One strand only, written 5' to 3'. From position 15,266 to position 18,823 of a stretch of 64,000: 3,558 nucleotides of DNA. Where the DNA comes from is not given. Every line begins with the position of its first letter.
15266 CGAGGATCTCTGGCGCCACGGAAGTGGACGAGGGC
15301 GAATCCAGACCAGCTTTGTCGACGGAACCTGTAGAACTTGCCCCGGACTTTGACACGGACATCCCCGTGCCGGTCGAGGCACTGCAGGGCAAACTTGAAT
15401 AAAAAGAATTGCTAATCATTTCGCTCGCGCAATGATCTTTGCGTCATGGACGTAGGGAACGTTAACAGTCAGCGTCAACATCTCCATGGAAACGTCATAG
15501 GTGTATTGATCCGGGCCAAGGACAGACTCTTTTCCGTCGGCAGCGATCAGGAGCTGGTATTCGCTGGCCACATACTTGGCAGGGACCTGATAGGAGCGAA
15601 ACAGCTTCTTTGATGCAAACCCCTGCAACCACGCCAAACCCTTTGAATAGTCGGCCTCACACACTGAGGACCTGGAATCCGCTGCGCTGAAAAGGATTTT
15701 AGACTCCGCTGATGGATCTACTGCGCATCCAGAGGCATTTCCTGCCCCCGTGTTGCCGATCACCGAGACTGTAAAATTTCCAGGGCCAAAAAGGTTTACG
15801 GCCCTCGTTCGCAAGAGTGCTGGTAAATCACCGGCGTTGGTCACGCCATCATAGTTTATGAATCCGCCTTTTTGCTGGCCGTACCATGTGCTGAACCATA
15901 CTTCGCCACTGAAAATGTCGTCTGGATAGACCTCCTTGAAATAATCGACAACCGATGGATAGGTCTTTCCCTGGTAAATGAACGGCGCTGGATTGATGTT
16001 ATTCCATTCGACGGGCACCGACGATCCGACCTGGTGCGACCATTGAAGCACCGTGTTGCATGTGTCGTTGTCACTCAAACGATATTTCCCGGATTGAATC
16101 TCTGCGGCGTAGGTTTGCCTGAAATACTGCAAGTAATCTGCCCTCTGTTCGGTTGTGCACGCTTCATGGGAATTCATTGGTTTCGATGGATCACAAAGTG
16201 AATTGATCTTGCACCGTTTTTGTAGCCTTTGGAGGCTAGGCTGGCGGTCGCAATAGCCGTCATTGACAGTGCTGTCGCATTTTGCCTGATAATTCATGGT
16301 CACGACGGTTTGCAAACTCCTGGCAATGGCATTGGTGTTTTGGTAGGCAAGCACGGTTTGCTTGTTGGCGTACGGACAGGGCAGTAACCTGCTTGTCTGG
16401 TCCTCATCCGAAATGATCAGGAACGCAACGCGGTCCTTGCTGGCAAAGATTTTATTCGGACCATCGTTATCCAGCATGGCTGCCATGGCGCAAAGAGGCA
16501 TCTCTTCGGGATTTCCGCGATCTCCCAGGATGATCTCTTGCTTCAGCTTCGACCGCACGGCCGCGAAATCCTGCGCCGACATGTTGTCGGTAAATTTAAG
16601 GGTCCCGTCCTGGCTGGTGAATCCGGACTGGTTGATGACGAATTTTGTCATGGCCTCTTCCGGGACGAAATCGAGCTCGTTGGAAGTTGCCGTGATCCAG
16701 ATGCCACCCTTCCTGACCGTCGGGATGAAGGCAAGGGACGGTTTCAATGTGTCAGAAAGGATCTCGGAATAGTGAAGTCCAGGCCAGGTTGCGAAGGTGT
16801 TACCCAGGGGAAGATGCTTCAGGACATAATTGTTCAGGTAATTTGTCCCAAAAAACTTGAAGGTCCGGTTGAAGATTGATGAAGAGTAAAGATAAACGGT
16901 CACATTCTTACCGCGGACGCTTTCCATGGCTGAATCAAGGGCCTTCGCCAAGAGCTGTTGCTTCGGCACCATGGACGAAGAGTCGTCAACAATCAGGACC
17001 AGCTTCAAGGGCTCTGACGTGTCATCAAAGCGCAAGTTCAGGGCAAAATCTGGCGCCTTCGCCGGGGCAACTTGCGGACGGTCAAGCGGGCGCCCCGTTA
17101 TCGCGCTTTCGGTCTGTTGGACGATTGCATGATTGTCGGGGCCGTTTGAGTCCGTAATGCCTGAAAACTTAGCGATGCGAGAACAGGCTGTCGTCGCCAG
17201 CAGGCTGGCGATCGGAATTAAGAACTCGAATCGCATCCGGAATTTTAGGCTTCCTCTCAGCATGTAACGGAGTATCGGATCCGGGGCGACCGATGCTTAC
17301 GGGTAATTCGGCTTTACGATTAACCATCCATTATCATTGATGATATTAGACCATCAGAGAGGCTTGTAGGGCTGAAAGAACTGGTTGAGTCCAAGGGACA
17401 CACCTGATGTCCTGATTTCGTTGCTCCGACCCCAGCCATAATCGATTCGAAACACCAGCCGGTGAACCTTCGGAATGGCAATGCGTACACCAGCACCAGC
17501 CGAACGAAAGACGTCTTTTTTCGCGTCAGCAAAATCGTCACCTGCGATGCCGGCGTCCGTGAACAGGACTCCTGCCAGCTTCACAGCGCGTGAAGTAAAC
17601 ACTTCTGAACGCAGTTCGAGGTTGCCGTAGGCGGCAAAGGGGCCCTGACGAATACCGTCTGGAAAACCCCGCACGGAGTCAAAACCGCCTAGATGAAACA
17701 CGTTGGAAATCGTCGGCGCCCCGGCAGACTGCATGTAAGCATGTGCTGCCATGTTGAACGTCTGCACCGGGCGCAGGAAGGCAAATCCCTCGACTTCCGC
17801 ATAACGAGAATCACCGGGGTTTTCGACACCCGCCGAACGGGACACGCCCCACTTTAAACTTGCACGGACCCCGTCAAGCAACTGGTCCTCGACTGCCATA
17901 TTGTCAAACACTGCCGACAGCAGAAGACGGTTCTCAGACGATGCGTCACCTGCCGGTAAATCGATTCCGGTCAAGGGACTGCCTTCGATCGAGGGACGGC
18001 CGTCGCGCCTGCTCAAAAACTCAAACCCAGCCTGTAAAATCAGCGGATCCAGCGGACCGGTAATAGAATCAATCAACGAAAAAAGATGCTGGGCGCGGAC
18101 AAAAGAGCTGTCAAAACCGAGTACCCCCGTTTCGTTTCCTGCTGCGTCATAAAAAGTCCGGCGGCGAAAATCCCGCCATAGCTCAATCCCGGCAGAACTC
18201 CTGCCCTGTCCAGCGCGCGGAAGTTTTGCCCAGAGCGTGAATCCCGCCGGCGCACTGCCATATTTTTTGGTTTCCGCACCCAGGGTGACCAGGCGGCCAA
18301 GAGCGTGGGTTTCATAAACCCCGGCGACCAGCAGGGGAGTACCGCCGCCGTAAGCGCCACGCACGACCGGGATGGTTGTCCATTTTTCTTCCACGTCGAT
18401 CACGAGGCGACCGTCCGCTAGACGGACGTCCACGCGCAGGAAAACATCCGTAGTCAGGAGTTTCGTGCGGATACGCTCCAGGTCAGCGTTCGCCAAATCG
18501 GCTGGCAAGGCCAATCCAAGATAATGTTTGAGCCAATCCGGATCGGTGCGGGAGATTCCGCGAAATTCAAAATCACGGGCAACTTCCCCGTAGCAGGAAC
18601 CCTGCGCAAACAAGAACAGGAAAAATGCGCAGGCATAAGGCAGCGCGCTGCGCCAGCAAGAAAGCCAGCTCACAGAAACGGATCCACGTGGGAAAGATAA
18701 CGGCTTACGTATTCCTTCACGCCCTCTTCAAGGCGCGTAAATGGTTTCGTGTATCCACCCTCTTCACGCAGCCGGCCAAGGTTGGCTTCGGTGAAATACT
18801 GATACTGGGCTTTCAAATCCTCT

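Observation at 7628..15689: A 6.8-kb AT-richer island bracketed by 634-nt direct repeats that duplicate the smc 3' end and the 3' end of the convergent vWA-lipoprotein gene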

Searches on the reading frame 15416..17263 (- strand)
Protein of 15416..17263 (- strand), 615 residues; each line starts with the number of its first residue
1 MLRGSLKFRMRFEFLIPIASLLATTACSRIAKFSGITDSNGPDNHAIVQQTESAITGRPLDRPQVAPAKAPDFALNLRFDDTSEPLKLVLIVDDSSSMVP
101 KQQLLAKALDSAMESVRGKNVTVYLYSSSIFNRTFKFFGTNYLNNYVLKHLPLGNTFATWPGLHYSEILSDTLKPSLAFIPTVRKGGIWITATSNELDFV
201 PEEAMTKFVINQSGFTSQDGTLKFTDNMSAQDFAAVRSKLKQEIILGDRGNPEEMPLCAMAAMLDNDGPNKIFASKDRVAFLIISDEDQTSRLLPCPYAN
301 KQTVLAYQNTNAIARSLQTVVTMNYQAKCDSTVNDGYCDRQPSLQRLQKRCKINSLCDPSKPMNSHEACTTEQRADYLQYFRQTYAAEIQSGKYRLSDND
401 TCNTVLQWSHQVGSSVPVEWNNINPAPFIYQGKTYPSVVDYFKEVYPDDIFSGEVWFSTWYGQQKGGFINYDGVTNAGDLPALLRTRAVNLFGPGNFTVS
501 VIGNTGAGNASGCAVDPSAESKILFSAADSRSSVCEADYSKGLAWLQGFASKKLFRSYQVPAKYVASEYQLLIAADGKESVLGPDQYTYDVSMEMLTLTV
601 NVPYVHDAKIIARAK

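Call 8: search_protein_families(library=pfam, proteins=[window:15416-17263:-], max_evalue=0.1)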
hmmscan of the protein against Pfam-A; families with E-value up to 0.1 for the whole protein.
window:15416-17263:- (615 aa): 1 family
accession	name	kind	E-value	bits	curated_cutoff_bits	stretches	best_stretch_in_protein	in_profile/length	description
PF02170.28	PAZ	-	0.02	15.3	28.8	0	348-391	36-78/123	PAZ domain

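Call 9: search_protein_families(library=ncbifam, proteins=[window:15416-17263:-], max_evalue=0.1)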
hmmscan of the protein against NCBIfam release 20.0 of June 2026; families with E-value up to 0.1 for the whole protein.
window:15416-17263:- (615 aa): 0 families

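Call 13: find_encoding_contigs(protein=window:15416-17263:-, flank=10000, max_places=10)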
Protein window:15416-17263:- (615 aa): no gene with exactly this product is on record in the collection.
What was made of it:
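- Tried and rejected: Exact-protein look-up of the 615-aa ORF: failed because the called start differs (call 13).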

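Call 14: find_related_loci(query=window:15416-17263:-, collection=genome_contigs, flank=10000)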
Query window:15416-17263:- (615 aa) in genome_contigs; peptide patterns used: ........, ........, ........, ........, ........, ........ (x = any residue, [..] = any of these).
56 stretches matched a pattern, but none encodes a relative of the query by tblastn (E <= 1e-3).
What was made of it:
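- Tried and rejected: Lipoprotein relatives in the reference-genome collection: none found (call 14).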

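Call 16: find_homologous_proteins(query=window:15416-17263:-)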
Query window:15416-17263:- (615 aa): 3 proteins with E <= 0.001 among 6359 candidates.
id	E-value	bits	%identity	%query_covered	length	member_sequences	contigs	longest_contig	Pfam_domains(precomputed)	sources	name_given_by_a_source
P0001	0.0e+0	1391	100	99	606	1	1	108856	-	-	-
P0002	1.2e-204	699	53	98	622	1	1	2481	-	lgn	-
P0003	3.6e-188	645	47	99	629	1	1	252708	-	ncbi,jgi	jgi:hypothetical protein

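Call 17: find_encoding_contigs(protein=P0003, flank=10000, max_places=6)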
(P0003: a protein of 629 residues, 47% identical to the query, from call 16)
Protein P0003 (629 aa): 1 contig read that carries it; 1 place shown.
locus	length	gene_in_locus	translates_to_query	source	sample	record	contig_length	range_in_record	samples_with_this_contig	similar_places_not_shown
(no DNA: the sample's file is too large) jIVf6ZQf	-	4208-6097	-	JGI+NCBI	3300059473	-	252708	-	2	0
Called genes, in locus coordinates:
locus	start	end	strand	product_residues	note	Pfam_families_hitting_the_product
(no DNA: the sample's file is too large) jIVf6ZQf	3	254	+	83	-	?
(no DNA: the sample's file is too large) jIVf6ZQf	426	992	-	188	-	PF00665:rve, PF13683:rve_3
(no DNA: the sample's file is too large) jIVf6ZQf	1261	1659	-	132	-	PF01527:HTH_Tnp_1, PF13384:HTH_23 (weak)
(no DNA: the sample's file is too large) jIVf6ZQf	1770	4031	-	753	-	-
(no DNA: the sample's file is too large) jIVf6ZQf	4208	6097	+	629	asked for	-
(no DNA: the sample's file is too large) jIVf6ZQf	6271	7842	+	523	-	-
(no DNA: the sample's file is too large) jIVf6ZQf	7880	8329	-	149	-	-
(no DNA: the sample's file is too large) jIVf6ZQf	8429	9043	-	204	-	-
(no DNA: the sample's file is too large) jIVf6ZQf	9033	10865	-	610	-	-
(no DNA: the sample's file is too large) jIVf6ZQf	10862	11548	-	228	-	PF13677:MotB_plug, PF00691:OmpA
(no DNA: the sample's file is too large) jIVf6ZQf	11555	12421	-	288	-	PF01618:MotA_ExbB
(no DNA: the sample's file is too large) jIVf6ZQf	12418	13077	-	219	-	-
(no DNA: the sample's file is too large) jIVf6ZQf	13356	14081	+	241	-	-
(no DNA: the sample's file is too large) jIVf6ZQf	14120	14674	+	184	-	PF08212:Lipocalin_2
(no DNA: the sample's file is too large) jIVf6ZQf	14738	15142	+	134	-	-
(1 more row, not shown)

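Call 18: find_encoding_contigs(protein=P0002, flank=10000, max_places=6)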
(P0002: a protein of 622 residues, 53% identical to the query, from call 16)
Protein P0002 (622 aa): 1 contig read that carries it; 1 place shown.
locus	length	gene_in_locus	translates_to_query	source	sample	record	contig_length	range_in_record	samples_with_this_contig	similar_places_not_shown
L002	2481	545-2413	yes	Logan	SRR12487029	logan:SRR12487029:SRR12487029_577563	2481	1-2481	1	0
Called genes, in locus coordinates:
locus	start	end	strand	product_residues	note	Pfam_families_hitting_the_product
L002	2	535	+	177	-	?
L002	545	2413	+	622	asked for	-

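Call 19: find_encoding_contigs(protein=P0001, flank=10000, max_places=6)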
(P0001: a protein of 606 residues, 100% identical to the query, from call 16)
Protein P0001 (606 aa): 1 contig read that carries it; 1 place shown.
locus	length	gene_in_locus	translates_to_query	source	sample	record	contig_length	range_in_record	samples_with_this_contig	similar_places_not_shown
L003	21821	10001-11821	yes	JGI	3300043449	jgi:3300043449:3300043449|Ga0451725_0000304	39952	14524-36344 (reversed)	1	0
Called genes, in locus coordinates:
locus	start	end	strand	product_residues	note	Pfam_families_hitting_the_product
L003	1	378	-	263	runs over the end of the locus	PF01311:Bac_export_1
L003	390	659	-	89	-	PF01313:Bac_export_3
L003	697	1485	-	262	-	PF00813:FliP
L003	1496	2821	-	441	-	PF04347:FliO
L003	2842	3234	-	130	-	PF28396:SepQ_C (weak), PF01052:FliMN_C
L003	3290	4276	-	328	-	PF02154:FliM, PF01052:FliMN_C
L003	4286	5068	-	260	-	-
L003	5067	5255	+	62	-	-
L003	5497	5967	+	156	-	PF00034:Cytochrom_C, PF13442:Cytochrome_CBB3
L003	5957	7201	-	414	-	PF00278:Orn_DAP_Arg_deC, PF02784:Orn_Arg_deC_N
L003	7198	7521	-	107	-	PF02416:TatA_B_E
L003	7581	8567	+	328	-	PF01073:3Beta_HSD (weak), PF01370:Epimerase, PF04321:RmlD_sub_bind (weak), PF07993:NAD_binding_4 (faint), PF16363:GDP_Man_Dehyd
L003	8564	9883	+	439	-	-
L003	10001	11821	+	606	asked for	-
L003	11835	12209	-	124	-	-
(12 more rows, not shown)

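Call 83: predict_structure(alignment_id=A5)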
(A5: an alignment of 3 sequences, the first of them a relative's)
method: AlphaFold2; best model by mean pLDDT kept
length: 606 residues; sequences in the alignment: 3
mean_pLDDT: 36.2   pTM: 0.25
mean pLDDT of the five models: 36.2, 35.0, 34.6, 34.4, 31.5
residues with pLDDT >= 90: 0; 70-90: 26; 50-70: 29; < 50: 551
segments of 3 or more residues with pLDDT < 50: 1-361, 363-365, 371-546, 591-598
pLDDT, mean of each block of 10 residues (from residue 1): 27 24 24 30 29 31 38 43 44 45 45 41 25 23 22 20 24 24 22 23 30 34 37 27 30 31 36 40 29 24 27 36 38 39 34 39 49 42 35 37 32 31 37 36 25 25 36 44 38 36 39 36 38 39 44 73 65 70 61 47 74
secondary structure, 60 per line:
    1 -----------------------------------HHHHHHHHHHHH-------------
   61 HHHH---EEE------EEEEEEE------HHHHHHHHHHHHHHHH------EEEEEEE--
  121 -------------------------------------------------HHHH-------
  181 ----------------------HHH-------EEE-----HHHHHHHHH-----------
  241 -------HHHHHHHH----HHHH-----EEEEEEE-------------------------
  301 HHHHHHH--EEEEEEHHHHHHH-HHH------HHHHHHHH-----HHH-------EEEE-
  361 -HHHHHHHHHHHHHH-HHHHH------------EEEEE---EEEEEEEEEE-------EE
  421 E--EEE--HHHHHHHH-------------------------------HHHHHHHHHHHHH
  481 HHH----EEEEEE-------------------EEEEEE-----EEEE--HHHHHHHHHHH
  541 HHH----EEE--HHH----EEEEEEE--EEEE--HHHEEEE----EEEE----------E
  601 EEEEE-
elements in order: H36-47 H61-64 E68-70 E77-83 H90-105 E112-118 H170-173 E213-215 H221-229 H248-255 H260-263 E269-275 H301-307 E310-315 H316-322 H333-340 E356-359 H362-375 H377-381 E394-398 E402-411 E419-421 E424-426 H429-436 H468-483 E488-493 E513-518 E524-527 H530-543 E548-550 E560-566 E569-572 E578-581 E586-589 E600-605
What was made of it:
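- Tried and rejected: AlphaFold model of the lipoprotein from a three-sequence alignment: pLDDT 36, unusable, so 'vWA' could not be tested by fold (call 83).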

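Call 101: search_protein_families(library=padloc, proteins=[window:15416-17263:-], max_evalue=0.01)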
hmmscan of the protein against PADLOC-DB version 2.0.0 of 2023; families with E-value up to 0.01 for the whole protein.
window:15416-17263:- (615 aa): 0 families

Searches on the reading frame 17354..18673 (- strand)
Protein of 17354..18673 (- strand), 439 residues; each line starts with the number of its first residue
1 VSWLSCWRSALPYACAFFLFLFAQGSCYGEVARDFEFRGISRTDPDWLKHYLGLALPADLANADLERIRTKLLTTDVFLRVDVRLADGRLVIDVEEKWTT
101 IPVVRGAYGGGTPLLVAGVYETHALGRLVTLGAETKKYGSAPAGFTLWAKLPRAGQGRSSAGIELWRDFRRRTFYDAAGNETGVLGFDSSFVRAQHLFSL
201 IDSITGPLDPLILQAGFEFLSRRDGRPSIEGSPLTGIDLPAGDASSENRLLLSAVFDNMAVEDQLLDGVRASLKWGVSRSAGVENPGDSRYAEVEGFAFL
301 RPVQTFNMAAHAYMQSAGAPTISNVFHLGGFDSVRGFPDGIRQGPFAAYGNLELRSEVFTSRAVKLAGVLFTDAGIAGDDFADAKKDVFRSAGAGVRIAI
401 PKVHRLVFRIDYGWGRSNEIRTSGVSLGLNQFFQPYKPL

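Call 101: search_protein_families(library=padloc, proteins=[window:17354-18673:-], max_evalue=0.01)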
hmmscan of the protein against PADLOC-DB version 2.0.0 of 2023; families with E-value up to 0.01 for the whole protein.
window:17354-18673:- (439 aa): 0 families

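Call 102: search_protein_families(library=pfam, proteins=[window:17354-18673:-], max_evalue=0.01)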
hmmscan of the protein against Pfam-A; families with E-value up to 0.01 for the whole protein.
window:17354-18673:- (439 aa): 2 families
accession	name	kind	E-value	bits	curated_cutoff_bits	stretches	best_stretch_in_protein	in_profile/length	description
PF01103.29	Omp85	-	3.2e-05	24.1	24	1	322-433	195-325/325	Omp85 superfamily domain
PF03865.19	ShlB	-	0.0083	16.1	22.7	0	309-397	222-310/311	Haemolysin secretion/activation protein ShlB/FhaC/HecB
